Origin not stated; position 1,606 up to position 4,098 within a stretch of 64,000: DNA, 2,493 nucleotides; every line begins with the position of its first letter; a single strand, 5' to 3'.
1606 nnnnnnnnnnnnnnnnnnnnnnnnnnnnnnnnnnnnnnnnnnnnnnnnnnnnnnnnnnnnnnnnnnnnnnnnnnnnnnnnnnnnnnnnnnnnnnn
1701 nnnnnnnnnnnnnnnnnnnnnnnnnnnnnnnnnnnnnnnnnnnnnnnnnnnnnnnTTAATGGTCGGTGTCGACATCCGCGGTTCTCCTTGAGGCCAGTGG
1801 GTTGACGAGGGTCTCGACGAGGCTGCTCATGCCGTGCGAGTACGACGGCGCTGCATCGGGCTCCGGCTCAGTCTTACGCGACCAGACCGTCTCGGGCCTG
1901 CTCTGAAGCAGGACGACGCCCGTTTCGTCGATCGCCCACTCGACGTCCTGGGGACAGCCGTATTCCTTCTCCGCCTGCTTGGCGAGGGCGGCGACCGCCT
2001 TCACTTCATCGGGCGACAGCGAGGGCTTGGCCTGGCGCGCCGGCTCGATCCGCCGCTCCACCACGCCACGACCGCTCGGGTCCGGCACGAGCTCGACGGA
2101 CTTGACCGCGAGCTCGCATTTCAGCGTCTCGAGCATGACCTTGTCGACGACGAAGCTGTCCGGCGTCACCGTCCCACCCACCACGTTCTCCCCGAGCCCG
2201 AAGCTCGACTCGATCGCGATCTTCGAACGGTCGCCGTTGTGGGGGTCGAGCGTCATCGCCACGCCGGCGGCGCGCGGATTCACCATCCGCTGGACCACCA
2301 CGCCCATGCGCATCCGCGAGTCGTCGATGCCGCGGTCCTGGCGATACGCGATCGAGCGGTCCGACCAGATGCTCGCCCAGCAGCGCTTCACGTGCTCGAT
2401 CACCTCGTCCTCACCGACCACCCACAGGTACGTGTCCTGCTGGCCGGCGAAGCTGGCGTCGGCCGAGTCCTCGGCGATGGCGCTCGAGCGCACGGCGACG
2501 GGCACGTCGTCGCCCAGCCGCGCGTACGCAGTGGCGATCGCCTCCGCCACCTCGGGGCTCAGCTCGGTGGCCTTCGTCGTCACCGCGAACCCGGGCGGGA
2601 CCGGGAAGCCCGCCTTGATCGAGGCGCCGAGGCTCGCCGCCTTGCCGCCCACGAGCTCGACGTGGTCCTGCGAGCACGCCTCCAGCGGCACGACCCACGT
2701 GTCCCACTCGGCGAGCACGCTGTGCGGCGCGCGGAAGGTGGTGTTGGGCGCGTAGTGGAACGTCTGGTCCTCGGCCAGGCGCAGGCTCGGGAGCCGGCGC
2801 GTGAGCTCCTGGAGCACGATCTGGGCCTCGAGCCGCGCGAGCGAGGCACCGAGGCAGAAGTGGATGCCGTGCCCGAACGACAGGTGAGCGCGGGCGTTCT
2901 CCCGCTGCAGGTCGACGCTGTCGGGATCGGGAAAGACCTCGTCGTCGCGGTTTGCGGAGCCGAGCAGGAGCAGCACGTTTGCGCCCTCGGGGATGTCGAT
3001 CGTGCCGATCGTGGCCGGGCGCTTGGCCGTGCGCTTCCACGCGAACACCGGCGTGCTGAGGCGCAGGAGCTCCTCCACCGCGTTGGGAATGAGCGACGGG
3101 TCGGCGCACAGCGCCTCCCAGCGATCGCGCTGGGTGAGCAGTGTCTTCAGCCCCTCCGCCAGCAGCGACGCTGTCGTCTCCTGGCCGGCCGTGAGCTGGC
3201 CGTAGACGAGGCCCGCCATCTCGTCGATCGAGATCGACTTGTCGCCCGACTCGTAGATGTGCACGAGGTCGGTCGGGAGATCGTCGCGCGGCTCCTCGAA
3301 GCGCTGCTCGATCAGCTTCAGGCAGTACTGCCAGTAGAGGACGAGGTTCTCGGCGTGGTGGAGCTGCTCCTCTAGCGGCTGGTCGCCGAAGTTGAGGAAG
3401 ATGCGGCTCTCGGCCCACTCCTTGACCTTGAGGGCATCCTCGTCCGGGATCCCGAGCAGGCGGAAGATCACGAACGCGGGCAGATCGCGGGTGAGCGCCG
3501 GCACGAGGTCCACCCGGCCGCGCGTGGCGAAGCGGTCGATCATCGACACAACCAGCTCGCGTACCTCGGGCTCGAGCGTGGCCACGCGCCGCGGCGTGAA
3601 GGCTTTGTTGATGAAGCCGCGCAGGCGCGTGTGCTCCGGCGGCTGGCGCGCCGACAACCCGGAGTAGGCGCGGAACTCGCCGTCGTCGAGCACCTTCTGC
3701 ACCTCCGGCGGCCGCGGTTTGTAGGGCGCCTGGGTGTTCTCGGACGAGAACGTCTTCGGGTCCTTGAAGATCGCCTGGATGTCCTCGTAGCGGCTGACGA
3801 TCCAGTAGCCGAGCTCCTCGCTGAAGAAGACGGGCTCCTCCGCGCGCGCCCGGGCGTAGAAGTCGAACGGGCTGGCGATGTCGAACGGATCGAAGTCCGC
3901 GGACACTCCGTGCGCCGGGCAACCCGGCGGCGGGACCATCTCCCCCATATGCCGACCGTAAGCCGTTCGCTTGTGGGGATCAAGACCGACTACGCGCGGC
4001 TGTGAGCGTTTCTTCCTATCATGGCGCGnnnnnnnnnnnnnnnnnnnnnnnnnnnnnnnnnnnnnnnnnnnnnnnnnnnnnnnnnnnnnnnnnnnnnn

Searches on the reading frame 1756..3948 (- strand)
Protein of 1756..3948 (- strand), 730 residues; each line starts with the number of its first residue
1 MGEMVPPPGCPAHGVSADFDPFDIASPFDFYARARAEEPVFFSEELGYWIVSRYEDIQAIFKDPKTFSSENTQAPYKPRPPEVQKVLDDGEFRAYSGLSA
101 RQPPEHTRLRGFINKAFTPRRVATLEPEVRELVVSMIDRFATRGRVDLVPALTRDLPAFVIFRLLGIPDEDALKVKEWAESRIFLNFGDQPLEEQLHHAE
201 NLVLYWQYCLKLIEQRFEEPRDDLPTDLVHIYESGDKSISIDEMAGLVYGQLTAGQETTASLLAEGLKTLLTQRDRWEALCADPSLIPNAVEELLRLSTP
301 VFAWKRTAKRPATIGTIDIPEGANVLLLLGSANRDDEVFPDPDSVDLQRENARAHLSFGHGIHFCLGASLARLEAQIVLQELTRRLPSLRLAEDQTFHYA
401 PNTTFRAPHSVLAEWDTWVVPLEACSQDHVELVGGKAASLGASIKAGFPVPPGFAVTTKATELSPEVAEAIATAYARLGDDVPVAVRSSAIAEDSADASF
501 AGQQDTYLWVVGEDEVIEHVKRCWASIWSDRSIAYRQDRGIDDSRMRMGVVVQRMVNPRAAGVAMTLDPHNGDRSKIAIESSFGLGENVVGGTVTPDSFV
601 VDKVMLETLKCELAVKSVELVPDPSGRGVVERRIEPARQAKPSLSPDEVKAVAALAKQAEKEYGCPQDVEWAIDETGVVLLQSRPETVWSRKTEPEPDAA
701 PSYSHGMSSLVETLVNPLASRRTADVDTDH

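Call 4: search_protein_families(library=pfam, proteins=[window:1756-3948:-], max_evalue=0.01)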
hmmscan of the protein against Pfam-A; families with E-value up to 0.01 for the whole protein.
window:1756-3948:- (730 aa): 2 families
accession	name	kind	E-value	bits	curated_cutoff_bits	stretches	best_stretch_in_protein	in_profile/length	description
PF01326.24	PPDK_N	-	2.5e-89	300.3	27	2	461-696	75-319/328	Pyruvate phosphate dikinase, AMP/ATP-binding domain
PF00067.27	p450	-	3.2e-23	82.7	22.8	1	192-384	202-430/462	Cytochrome P450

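Call 5: search_protein_families(library=ncbifam, proteins=[window:1756-3948:-], max_evalue=0.01)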
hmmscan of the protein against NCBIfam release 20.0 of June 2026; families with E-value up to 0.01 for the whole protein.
window:1756-3948:- (730 aa): 25 families
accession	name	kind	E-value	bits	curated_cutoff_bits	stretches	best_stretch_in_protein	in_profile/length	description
NF005057.0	PRK06464.1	equivalog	2.5e-83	280.5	598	2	461-694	95-343/798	phosphoenolpyruvate synthase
TIGR01418.1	PEP_synth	equivalog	4.2e-83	280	739.75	2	460-695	89-338/784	pyruvate, water dikinase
NF041857.1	RIF_Ptrans_rph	equivalog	1.1e-74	252.3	999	2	461-687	88-311/864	rifamycin-inactivating phosphotransferase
NF004878.0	PRK06241.1-3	subfamily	9.9e-73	245.6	945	2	461-687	89-312/891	phosphoenolpyruvate synthase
NF004877.0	PRK06241.1-2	subfamily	4.3e-71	240.3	866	2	461-687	90-313/869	phosphoenolpyruvate synthase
NF052631.1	prodigiosin_PigC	equivalog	4e-66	223.5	1300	2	461-693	72-304/883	prodigiosin ligase PigC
NF052632.1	undecylprod_RedH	equivalog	4.2e-66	223.5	1350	2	460-693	72-300/880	undecylprodigiosin ligase RedH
NF004881.0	PRK06241.2-2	equivalog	7.2e-65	219.8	883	1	458-688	84-312/898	phosphoenolpyruvate synthase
NF000283.1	RPH_KJ151292.1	equivalog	7.8e-61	206.3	1700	1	460-695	90-322/865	rifamycin-inactivating phosphotransferase Rph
NF004879.0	PRK06241.1-4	equivalog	8.8e-61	206.1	976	1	462-688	91-314/868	phosphoenolpyruvate synthase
TIGR04538.1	P450_cycloAA_1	subfamily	1.2e-54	185.7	500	1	24-398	8-378/395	cytochrome P450, cyclodipeptide synthase-associated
NF041177.1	Cyp119_Thmprot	equivalog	1.3e-54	185.4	680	1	28-393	2-347/368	cytochrome P450 Cyp119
NF045816.1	PentlenlactSyn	equivalog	5.5e-52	176.8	700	1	48-392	38-372/396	pentalenolactone synthase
NF004880.0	PRK06241.2-1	equivalog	5.2e-47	160.3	972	2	465-601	88-223/837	phosphoenolpyruvate synthase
NF041802.1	P450_SolI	exception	1.4e-44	152.3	850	1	20-399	25-408/424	solanimycin biosynthesis cytochrome P450 SolI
TIGR04515.1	P450_rel_GT_act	subfamily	2.1e-40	139.3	343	1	29-394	35-367/386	P450-derived glycosyltransferase activator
NF050147.1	aminopyruv_ApyO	equivalog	9.8e-15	54.1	525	1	57-400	47-406/444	RiPP biosynthesis cytochrome P450 ApyO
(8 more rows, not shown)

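Call 6: find_homologous_proteins(query=window:1756-3948:-, max_evalue=1e-10)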
Query window:1756-3948:- (730 aa): 7715 proteins with E <= 1e-10 among 8000 candidates; the best 120 are listed.
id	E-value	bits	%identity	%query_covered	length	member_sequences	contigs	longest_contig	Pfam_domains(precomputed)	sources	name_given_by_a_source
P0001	0.0e+0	1619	100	98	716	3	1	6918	PF01326.25,PF00067.28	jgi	jgi:hypothetical protein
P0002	0.0e+0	1437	88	99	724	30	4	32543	PF01326.25,PF00067.28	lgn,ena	-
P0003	0.0e+0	1433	87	99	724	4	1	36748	PF01326.25,PF00067.28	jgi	jgi:cytochrome P450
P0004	0.0e+0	1250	77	99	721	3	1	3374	PF01326.25,PF00067.28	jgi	jgi:cytochrome P450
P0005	0.0e+0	1243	77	99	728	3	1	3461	PF01326.25,PF00067.28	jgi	-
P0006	0.0e+0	1242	77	99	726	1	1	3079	PF01326.25,PF00067.28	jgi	-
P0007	0.0e+0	1232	76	99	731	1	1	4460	PF01326.25,PF00067.28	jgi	jgi:cytochrome P450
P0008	0.0e+0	1231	76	99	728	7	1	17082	PF01326.25,PF00067.28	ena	-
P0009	0.0e+0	1183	74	99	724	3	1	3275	PF01326.25,PF00067.28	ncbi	ncbi:MAG: cytochrome P450, partial [Thermoleophilaceae bacterium]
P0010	0.0e+0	1123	66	99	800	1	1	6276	PF01326.25,PF00067.28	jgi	jgi:cytochrome P450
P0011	0.0e+0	1119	67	98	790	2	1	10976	PF01326.25,PF00067.28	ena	-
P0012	0.0e+0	1117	66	98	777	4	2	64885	PF01326.25,PF00067.28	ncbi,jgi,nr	ncbi:MAG: hypothetical protein QOH72_3305 [Solirubrobacteraceae bacterium]|jgi:cytochrome P450|nr:hy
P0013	0.0e+0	1068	63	98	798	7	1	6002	PF01326.25,PF00067.28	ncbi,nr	ncbi:MAG: hypothetical protein QOF04_732 [Solirubrobacteraceae bacterium]|nr:hypothetical protein [S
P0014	0.0e+0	1053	63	100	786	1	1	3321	PF01326.25,PF00067.28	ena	-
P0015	0.0e+0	1052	62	99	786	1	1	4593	PF01326.25,PF00067.28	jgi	jgi:cytochrome P450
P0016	0.0e+0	1044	63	99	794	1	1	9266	PF01326.25,PF00067.28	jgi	jgi:cytochrome P450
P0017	0.0e+0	1041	63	99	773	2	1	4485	PF01326.25,PF00067.28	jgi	jgi:cytochrome P450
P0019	0.0e+0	1021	62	100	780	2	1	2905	PF01326.25,PF00067.28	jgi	jgi:cytochrome P450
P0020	0.0e+0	1019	60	99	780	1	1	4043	PF01326.25,PF00067.28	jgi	jgi:cytochrome P450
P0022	0.0e+0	1011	62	99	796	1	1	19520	PF01326.25,PF00067.28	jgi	jgi:cytochrome P450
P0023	2.3e-298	1010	62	99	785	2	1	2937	PF01326.25,PF00067.28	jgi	jgi:cytochrome P450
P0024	2.5e-298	1010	62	98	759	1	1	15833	PF01326.25,PF00067.28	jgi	jgi:cytochrome P450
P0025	5.4e-297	1005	61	99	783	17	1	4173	PF01326.25,PF00067.28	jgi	jgi:cytochrome P450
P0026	1.0e-296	1004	59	99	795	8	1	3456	PF01326.25,PF00067.28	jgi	jgi:cytochrome P450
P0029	4.6e-296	1002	62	99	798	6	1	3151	PF01326.25,PF00067.28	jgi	jgi:cytochrome P450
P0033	3.3e-295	999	61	98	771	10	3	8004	PF01326.25,PF00067.28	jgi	jgi:cytochrome P450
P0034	4.3e-295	999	59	99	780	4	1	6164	PF01326.25,PF00067.28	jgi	jgi:cytochrome P450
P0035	5.6e-294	995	59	99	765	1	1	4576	PF01326.25,PF00067.28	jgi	jgi:cytochrome P450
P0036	8.6e-294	995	59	99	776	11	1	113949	PF01326.25,PF00067.28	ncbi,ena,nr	ncbi:MAG TPA: cytochrome P450 [Capillimicrobium sp.]|nr:cytochrome P450 [Capillimicrobium sp.]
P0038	1.8e-293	994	59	99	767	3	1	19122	PF01326.25,PF00067.28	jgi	jgi:cytochrome P450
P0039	2.2e-293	993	61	99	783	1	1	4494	PF01326.25,PF00067.28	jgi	jgi:cytochrome P450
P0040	2.5e-293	993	59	99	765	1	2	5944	PF01326.25,PF00067.28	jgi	jgi:cytochrome P450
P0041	2.5e-293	993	60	99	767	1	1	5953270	PF01326.25,PF00067.28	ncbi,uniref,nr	ncbi:cytochrome P450 [Capillimicrobium parvum]|uniref:Pyruvate phosphate dikinase AMP/ATP-binding do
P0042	2.6e-293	993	59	99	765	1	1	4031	PF01326.25,PF00067.28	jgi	jgi:cytochrome P450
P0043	6.2e-293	992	59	99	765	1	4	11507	PF01326.25,PF00067.28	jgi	jgi:cytochrome P450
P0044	1.1e-292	991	60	98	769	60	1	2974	PF01326.25,PF00067.28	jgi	jgi:cytochrome P450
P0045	3.3e-292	990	59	99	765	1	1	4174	PF01326.25,PF00067.28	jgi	jgi:cytochrome P450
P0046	6.5e-292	989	59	98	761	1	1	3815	PF01326.25,PF00067.28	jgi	jgi:cytochrome P450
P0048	4.1e-291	986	60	98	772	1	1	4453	PF01326.25,PF00067.28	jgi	jgi:cytochrome P450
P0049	4.9e-291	986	61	98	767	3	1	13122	PF01326.25,PF00067.28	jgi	jgi:cytochrome P450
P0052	1.0e-289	981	57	100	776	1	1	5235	PF01326.25,PF00067.28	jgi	jgi:cytochrome P450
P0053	1.0e-289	981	58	99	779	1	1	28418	PF01326.25,PF00067.28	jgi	jgi:cytochrome P450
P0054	1.3e-289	981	61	97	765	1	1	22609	PF01326.25,PF00067.28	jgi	jgi:cytochrome P450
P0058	4.8e-288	976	59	99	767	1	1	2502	PF01326.25,PF00067.28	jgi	jgi:cytochrome P450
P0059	5.6e-288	976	57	100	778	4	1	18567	PF01326.25,PF00067.28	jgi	jgi:cytochrome P450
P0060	1.1e-287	975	57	100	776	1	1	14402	PF01326.25,PF00067.28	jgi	jgi:cytochrome P450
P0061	1.1e-287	975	58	98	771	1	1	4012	PF01326.25,PF00067.28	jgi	jgi:cytochrome P450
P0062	1.4e-287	974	58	100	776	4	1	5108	PF01326.25,PF00067.28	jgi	jgi:cytochrome P450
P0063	1.7e-287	974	58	98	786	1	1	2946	PF01326.25,PF00067.28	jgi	jgi:cytochrome P450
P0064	1.8e-287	974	57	100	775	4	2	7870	PF01326.25,PF00067.28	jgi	jgi:cytochrome P450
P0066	8.2e-287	972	58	100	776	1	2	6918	PF01326.25,PF00067.28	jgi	jgi:cytochrome P450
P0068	1.5e-286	971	57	100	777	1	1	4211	PF01326.25,PF00067.28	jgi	jgi:cytochrome P450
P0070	3.9e-286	969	59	98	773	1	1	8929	PF01326.25,PF00067.28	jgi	jgi:cytochrome P450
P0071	3.9e-286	969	61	99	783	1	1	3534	PF01326.25,PF00067.28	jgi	jgi:cytochrome P450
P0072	9.2e-286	968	57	98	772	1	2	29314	PF01326.25,PF00067.28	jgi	jgi:cytochrome P450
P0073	2.8e-285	967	57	100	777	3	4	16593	PF01326.25,PF00067.28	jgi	jgi:cytochrome P450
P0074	3.0e-285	966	65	98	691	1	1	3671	PF01326.25,PF00067.28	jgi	jgi:cytochrome P450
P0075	3.2e-285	966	57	100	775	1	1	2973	PF01326.25,PF00067.28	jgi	jgi:cytochrome P450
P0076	3.6e-285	966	57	99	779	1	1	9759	PF01326.25,PF00067.28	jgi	jgi:cytochrome P450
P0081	1.2e-284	964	64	98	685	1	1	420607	PF01326.25,PF00067.28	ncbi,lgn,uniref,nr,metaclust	ncbi:cytochrome P450 [Solirubrobacter soli]|uniref:cytochrome P450 n=1 Tax=Solirubrobacter soli TaxI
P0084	1.5e-284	964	56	100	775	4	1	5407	PF01326.25,PF00067.28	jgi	jgi:cytochrome P450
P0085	3.9e-284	963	63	97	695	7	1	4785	PF01326.25,PF00067.28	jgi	jgi:cytochrome P450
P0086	5.5e-284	962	57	100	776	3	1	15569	PF01326.25,PF00067.28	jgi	jgi:cytochrome P450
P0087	8.5e-284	962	56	100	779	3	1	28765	PF01326.25,PF00067.28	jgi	jgi:cytochrome P450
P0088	9.3e-284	962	64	98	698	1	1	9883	PF01326.25,PF00067.28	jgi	jgi:cytochrome P450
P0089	1.0e-283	961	63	98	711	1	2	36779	PF01326.25,PF00067.28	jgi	jgi:cytochrome P450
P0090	1.1e-283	961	64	98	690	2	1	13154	PF01326.25,PF00067.28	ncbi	ncbi:MAG TPA: cytochrome P450 [Solirubrobacter sp.]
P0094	3.8e-283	960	58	99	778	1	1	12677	PF01326.25,PF00067.28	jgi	jgi:cytochrome P450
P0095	4.0e-283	959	57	100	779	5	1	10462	PF01326.25,PF00067.28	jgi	jgi:cytochrome P450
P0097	1.0e-282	958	63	98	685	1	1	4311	PF01326.25,PF00067.28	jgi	jgi:cytochrome P450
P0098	1.2e-282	958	63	98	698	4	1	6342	PF01326.25,PF00067.28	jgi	jgi:cytochrome P450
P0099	2.3e-282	957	56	99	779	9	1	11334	PF01326.25,PF00067.28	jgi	jgi:cytochrome P450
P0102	1.7e-280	951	56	99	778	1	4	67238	PF01326.25,PF00067.28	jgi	jgi:cytochrome P450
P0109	4.9e-278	943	58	96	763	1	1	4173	PF01326.25,PF00067.28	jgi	jgi:cytochrome P450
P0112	3.4e-277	940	57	99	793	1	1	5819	PF01326.25,PF00067.28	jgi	jgi:cytochrome P450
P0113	4.2e-277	940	71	61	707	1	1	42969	PF01326.25,PF00067.28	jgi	jgi:cytochrome P450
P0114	4.7e-277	939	63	97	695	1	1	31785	PF01326.25,PF00067.28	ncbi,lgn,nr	ncbi:MAG TPA: cytochrome P450 [Solirubrobacter sp.]|nr:cytochrome P450 [Solirubrobacter sp.]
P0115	5.4e-277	939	57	98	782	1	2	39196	PF01326.25,PF00067.28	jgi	jgi:cytochrome P450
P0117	1.3e-275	935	57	98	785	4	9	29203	PF01326.25,PF00067.28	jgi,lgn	jgi:cytochrome P450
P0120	3.9e-274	930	56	98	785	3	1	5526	PF01326.25,PF00067.28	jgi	jgi:cytochrome P450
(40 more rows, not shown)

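Call 8: find_encoding_contigs(protein=P0041, flank=10000, max_places=3)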
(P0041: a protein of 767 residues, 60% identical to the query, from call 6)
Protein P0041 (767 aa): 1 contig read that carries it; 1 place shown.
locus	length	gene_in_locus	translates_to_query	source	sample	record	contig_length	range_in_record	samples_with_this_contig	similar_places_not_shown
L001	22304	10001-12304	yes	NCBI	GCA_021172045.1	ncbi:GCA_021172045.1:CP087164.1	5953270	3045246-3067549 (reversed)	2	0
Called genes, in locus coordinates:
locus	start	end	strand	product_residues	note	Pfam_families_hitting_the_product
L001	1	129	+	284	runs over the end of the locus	PF00106:adh_short, PF08659:KR (weak), PF13561:adh_short_C2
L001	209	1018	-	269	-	PF04542:Sigma70_r2, PF13384:HTH_23 (faint), PF08281:Sigma70_r4_2, PF04545:Sigma70_r4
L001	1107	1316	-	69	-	PF13275:S4_2, PF01479:S4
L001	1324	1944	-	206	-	PF01694:Rhomboid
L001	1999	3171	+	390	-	PF03109:ABC1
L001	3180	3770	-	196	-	-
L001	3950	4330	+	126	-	PF01740:STAS, PF13466:STAS_2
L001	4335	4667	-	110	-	-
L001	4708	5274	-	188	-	PF02525:Flavodoxin_2, PF03358:FMN_red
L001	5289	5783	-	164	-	-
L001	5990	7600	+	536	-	-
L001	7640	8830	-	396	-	PF14339:DUF4394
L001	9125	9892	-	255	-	PF09339:HTH_IclR, PF25213:HVO_A0261_N (weak), PF01614:IclR_C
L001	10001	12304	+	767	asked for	PF00067:p450, PF01326:PPDK_N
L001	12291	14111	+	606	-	PF00391:PEP-utilizers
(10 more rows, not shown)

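Call 9: search_solved_structures(query=window:1756-3948:-, max_evalue=1e-20, show_alignments=1)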
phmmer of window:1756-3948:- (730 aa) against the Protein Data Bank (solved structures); distinct sequences matched with E-value up to 1e-20: 402 (the best 60 are shown).
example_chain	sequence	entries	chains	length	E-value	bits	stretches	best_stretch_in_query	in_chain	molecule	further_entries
5gwe_A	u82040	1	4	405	5.3e-112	378.8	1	19-416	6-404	Cytochrome P450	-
5xjn_A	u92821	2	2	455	6e-112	378.6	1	18-416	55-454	Cytochrome P450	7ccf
6ldl_A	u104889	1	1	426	3.6e-86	293.4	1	9-417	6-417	Cytochrome P450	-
6gii_A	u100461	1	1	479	4.1e-86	293.3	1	8-417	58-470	Cytochrome P450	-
6kbh_A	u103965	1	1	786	9e-86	292.1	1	6-418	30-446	Cytochrome P450 monooxygenase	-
6laa_A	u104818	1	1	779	1.6e-85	291.3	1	8-417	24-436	Cytochrome P450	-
6ro8_A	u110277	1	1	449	6.6e-78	266.1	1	31-417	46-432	Cytochrome P450 RhF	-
8vxi_A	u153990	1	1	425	1.3e-66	228.8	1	18-392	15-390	CYP125MRCA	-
8vxg_A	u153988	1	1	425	1.5e-65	225.3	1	18-392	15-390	CYP125MRCA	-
9goj_A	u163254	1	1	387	8.4e-64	219.5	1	479-702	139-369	Phosphoenolpyruvate synthase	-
9dae_A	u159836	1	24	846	4.5e-62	213.8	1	461-697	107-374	Phosphoenolpyruvate synthase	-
8yhn_A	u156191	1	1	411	1.4e-60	208.9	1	19-394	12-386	Cytochrome P450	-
2vz7_A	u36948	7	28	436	3.7e-59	204.2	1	18-409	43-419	CYTOCHROME P450 MONOOXYGENASE | CYTOCHROME P450 HYDROXYLASE PIKC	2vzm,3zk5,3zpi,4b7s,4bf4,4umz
2whw_A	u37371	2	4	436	3.7e-59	204.2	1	18-409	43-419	CYTOCHROME P450 MONOOXYGENASE | CYTOCHROME P450 HYDROXYLASE PIKC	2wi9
8a8e_A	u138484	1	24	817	4e-59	204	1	459-693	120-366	Phosphoenolpyruvate synthase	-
2bvj_A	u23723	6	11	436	5.5e-59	203.6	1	18-409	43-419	CYTOCHROME P450 MONOOXYGENASE | CYTOCHROME P450 HYDROXYLASE PIKC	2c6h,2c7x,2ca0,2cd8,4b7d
8gue_A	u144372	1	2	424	1.4e-58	202.3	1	18-409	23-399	Cytochrome P450 monooxygenase PikC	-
7xbm_A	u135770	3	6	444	1.6e-58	202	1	18-409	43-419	Cytochrome P450 monooxygenase PikC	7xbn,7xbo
7wex_A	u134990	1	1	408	4.5e-58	200.5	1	20-395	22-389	Cytochrome P450 hydroxylase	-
4yzr_A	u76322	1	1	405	6.9e-58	199.9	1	26-393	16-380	Polyketide biosynthesis cytochrome P450 PksS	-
1egy_A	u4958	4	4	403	7e-58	199.9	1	28-394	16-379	CYTOCHROME P450ERYF | CYTOCHROME P450 107A1 | CYTOCHROME P450 ERYF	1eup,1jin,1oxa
1jip_A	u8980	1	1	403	1.1e-57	199.2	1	28-394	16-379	CYTOCHROME P450 107A1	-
1jio_A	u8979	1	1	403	1.6e-57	198.8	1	28-394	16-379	CYTOCHROME P450 107A1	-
8fz8_A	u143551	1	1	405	1e-56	196.1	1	25-410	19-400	Cytochrome P450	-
5cje_A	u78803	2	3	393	4.3e-56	194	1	26-391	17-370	Cytochrome P450 hydroxylase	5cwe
2wgy_A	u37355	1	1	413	5.6e-56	193.6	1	27-408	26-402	CYTOCHROME P450 130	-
3ejb_B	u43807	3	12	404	1.4e-55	192.4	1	24-411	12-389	Biotin biosynthesis cytochrome P450-like enzyme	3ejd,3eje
2wh8_A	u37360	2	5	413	2e-55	191.8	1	27-408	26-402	PUTATIVE CYTOCHROME P450 130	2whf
2uuq_A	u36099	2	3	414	2e-55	191.8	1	27-408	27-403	CYTOCHROME P450 130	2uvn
5xnt_A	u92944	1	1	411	3.1e-55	191.2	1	26-404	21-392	Cytochrome P450 CYP106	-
7y9o_A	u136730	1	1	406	5.4e-55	190.4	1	20-390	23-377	Cytochrome P450 monooxygenase YjiB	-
8w6z_A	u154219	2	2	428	8.6e-55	189.7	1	24-392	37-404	Cytochrome P450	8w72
4rm4_A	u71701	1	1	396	9e-55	189.6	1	23-390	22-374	Cytochrome P450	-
6gmf_A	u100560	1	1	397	1.4e-54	189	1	21-410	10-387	Putative cytochrome P450 hydroxylase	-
4yt3_A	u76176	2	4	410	1.5e-54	188.9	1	26-390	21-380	Cytochrome P450(MEG)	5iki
7y97_A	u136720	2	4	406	3.1e-54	187.9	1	20-390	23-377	Cytochrome P450 monooxygenase YjiB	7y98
2z3t_A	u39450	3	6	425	7.5e-54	186.6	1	19-413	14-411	Cytochrome P450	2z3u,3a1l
6gk5_A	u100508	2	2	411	2.4e-53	184.9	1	19-409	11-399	Cytochrome P450 CYP267B1 protein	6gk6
3r9b_A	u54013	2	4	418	7.5e-53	183.3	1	19-407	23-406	CYTOCHROME P450 164A2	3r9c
5l90_A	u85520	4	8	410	9.7e-53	182.9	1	26-390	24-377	Cytochrome P450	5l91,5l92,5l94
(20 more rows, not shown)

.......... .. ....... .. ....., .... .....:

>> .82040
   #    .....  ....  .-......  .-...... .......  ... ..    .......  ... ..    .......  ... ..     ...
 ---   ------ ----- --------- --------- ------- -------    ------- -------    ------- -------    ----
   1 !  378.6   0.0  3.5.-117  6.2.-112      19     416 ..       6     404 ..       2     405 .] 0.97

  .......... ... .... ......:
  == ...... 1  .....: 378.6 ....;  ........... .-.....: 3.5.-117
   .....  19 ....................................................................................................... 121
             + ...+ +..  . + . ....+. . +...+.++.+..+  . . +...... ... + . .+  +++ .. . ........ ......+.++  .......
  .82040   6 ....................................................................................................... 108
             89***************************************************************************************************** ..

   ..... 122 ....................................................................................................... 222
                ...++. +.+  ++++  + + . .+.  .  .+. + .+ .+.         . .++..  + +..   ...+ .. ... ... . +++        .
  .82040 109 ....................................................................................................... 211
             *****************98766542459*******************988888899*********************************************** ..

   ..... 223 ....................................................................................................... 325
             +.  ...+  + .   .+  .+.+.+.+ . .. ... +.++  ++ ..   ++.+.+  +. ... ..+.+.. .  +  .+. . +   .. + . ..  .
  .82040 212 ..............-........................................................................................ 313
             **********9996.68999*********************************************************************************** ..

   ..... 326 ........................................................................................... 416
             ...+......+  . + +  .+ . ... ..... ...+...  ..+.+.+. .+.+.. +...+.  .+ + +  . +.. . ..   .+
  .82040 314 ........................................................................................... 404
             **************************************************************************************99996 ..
